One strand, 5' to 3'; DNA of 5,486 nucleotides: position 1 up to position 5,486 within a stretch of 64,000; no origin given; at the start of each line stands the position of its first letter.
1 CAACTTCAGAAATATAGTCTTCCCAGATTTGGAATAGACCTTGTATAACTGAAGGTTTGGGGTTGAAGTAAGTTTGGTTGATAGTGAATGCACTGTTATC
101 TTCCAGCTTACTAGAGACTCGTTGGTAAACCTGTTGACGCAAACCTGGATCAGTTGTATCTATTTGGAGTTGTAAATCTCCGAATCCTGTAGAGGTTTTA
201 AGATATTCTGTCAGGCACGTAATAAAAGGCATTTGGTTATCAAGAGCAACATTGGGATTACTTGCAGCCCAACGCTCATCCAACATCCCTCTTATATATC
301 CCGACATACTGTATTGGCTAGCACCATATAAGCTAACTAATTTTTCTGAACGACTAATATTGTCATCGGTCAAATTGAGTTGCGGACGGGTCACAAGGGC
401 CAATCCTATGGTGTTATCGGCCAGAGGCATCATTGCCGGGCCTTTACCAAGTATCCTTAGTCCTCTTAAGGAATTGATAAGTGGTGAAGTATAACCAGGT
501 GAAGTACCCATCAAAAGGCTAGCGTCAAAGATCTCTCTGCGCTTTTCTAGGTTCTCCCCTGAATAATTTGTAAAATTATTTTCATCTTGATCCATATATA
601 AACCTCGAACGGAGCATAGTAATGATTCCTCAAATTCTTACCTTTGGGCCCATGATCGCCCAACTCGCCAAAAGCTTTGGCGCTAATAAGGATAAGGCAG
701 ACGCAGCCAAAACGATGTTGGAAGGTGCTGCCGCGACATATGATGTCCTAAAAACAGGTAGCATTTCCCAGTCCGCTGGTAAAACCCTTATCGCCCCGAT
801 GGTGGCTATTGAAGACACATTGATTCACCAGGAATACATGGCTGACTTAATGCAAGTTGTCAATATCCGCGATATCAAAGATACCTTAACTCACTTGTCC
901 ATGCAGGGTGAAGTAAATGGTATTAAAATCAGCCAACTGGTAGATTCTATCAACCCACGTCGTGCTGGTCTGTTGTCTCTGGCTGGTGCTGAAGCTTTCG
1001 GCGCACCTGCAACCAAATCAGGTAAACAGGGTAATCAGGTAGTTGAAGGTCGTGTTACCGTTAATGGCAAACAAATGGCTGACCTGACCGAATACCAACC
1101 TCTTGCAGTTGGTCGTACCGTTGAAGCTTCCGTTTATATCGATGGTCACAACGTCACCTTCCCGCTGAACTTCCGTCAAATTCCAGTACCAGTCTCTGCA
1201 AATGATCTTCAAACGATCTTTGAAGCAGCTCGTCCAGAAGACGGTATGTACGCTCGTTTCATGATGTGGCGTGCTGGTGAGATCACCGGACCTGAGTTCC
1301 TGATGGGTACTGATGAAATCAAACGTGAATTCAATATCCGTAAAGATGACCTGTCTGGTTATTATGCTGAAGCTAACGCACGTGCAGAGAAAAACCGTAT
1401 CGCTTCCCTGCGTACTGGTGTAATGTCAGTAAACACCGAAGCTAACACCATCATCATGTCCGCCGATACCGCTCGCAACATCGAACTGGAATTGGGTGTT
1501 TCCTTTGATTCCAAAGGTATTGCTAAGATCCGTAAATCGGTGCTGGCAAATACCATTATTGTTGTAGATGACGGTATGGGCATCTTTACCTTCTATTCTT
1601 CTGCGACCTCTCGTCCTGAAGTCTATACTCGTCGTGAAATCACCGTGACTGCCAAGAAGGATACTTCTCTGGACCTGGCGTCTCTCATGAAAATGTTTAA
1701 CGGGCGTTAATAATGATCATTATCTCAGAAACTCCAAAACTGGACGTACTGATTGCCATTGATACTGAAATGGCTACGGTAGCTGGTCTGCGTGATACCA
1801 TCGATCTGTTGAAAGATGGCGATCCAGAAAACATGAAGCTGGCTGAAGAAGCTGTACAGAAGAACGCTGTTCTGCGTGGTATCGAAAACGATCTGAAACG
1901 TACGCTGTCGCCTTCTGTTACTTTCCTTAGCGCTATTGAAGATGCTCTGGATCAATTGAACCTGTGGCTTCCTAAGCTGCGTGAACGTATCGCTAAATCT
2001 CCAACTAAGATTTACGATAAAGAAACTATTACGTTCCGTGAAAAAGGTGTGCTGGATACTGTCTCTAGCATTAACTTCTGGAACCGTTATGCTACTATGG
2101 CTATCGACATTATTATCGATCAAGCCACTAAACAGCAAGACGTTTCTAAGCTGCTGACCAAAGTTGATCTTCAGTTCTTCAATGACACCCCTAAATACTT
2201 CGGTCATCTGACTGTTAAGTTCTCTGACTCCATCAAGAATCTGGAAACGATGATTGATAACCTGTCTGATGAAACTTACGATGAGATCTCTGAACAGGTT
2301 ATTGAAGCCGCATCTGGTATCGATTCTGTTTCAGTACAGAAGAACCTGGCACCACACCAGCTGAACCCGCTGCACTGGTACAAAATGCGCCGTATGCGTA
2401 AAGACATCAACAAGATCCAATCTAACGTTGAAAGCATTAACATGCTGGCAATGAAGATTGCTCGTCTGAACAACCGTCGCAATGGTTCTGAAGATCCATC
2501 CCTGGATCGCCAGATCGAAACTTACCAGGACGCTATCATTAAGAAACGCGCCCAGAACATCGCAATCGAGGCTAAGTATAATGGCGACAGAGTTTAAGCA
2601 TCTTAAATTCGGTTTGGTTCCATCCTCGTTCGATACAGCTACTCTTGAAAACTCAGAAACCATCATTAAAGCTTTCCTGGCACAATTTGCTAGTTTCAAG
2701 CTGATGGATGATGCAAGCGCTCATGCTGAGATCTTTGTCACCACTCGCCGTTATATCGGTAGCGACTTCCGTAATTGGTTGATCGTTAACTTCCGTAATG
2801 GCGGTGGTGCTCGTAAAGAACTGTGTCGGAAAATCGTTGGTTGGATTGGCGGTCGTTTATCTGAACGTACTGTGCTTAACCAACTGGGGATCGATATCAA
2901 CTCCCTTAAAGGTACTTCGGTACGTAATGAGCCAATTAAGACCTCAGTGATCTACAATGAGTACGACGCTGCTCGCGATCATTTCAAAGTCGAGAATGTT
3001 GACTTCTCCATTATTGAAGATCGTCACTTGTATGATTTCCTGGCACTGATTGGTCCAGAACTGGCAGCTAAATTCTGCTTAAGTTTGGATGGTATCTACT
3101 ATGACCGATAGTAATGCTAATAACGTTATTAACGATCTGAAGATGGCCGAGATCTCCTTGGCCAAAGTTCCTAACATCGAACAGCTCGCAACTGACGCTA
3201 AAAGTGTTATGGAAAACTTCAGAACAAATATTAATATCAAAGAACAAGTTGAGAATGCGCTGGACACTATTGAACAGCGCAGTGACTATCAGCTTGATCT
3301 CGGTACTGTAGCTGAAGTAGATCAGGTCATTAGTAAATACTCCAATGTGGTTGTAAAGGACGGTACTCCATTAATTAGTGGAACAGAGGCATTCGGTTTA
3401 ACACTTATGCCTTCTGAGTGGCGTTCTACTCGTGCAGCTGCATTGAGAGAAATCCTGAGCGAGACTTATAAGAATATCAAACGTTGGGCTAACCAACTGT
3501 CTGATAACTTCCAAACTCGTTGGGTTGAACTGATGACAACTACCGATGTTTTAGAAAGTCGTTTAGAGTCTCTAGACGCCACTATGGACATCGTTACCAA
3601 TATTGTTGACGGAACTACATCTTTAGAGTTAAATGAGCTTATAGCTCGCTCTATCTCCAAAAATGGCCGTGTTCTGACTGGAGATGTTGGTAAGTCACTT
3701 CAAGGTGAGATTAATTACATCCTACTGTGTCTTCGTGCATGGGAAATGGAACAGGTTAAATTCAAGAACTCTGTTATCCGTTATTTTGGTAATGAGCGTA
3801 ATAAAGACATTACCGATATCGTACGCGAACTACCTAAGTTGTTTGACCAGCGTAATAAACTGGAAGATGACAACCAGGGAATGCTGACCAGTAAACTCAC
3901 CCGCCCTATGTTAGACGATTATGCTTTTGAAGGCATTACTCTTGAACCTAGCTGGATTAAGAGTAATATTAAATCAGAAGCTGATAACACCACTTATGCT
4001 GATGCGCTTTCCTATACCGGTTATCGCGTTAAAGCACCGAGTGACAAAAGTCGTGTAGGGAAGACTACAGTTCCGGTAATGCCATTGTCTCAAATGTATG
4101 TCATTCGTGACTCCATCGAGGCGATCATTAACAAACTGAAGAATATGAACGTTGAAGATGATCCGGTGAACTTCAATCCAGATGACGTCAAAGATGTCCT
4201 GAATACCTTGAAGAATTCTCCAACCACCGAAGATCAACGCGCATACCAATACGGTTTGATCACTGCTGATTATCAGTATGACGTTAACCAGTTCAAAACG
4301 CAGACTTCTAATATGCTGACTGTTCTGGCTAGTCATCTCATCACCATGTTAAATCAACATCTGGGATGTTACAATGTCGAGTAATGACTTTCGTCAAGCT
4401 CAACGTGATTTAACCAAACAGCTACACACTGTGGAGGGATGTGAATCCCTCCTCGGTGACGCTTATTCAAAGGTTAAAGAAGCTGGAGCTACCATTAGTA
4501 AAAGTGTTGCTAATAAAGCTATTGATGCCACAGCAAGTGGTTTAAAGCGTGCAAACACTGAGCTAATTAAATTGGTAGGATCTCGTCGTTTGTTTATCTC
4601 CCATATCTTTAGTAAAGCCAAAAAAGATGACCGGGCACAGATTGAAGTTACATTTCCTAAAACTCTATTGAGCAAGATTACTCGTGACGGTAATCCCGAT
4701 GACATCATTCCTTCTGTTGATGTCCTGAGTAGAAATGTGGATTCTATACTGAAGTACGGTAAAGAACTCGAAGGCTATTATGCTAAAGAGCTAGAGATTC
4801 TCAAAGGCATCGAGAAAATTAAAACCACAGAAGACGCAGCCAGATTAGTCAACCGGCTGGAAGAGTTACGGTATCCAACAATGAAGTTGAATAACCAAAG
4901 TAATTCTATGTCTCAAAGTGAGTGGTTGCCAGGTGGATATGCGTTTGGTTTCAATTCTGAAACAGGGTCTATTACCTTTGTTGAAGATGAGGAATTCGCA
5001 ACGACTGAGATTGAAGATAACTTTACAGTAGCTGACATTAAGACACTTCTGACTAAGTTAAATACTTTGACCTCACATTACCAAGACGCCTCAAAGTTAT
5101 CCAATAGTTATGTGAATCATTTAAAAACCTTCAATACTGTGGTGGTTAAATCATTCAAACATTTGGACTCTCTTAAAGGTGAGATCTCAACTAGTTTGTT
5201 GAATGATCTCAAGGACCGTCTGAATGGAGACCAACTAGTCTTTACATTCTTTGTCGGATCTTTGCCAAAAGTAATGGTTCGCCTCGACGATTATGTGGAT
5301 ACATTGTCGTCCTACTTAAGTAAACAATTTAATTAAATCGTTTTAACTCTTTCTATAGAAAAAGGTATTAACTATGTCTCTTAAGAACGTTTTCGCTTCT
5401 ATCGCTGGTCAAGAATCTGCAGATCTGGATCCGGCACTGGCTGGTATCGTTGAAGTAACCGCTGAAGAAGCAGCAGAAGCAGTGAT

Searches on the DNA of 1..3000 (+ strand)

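Call 67: search_dna_similar(query=window:1-3000:+, collection=phages, mode=near, max_rows=4)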
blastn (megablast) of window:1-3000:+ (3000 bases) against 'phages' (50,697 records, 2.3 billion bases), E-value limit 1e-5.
Records with a match: 11; places in all: 11; records where one place covers at least 80% of the query: 2.
Best place of each record, by identity: 80-90% 2; 60-80% 9.
By first word of the organism name: Serratia 2; Edwardsiella 2; Pseudomonas 2; Kosakonia 2; Erwinia 2; Shewanella 1.
By host as written in the record: Serratia marcescens LVF3 2; Edwardsiella tarda ATCC 15941 2; Pseudomonas fluorescens Pf1.1 2; Kosakonia cowanii 2; Erwinia billingiae 2; Shewanella xiamenensis 1.
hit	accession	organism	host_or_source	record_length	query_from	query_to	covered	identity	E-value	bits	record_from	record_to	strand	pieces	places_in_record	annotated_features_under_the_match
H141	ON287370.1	Serratia phage vB_SmaM-Sureiya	Serratia marcescens LVF3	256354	1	2999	100%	87.9%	0e+0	3528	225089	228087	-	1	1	putative virion structural protein (x3) | hypothetical protein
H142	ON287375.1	Serratia phage vB_SmaM-Yubaba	Serratia marcescens LVF3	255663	1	2996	100%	88.0%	0e+0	3539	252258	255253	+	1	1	putative virion structural protein (x3) | hypothetical protein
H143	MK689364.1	Edwardsiella phage pEt-SU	Edwardsiella tarda ATCC 15941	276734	1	1744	58%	75.6%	0e+0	830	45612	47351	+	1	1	putative capsid and scaffold protein | putative virion structural protein (x2)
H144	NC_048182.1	Edwardsiella phage pEt-SU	Edwardsiella tarda ATCC 15941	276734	1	1744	58%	75.6%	0e+0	830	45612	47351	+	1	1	putative capsid and scaffold protein | putative virion structural protein (x2)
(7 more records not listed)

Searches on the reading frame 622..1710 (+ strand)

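Call 63: search_protein_families(library=phrogs, proteins=[window:622-1710:+], max_evalue=0.00001)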
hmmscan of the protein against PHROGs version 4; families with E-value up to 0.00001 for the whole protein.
window:622-1710:+ (362 aa): 1 family
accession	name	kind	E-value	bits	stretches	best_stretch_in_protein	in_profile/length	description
phrog_3239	-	unknown function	5.4e-98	329.1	1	22-361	7-366/372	-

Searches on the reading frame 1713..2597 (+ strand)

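Call 64: search_protein_families(library=phrogs, proteins=[window:1713-2597:+], max_evalue=0.00001)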
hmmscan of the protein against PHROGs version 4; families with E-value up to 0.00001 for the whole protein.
window:1713-2597:+ (294 aa): 1 family
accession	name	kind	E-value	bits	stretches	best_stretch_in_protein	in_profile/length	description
phrog_3187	-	unknown function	2e-53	182.5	1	27-290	31-300/301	-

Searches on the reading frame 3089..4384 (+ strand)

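Call 63: search_protein_families(library=phrogs, proteins=[window:3089-4384:+], max_evalue=0.00001)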
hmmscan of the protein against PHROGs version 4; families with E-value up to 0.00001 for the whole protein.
window:3089-4384:+ (431 aa): 1 family
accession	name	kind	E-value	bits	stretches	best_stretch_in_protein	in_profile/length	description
phrog_13377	-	head and packaging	1.2e-94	318.8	1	15-429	7-430/431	virion structural protein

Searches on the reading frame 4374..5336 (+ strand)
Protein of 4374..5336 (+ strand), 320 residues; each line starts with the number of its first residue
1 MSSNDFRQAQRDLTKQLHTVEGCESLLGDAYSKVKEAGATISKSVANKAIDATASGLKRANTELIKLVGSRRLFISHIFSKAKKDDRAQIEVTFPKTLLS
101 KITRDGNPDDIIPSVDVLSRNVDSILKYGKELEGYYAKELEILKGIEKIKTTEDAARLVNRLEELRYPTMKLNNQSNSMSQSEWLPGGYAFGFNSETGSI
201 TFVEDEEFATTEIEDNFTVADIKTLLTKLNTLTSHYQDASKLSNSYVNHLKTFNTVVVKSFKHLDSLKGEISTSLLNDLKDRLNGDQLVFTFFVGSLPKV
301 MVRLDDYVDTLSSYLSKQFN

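Call 64: search_protein_families(library=phrogs, proteins=[window:4374-5336:+], max_evalue=0.00001)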
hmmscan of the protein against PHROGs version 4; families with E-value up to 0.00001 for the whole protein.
window:4374-5336:+ (320 aa): 1 family
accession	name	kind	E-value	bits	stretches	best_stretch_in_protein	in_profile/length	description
phrog_15369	-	unknown function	2.9e-37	129.5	1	8-310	28-337/346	-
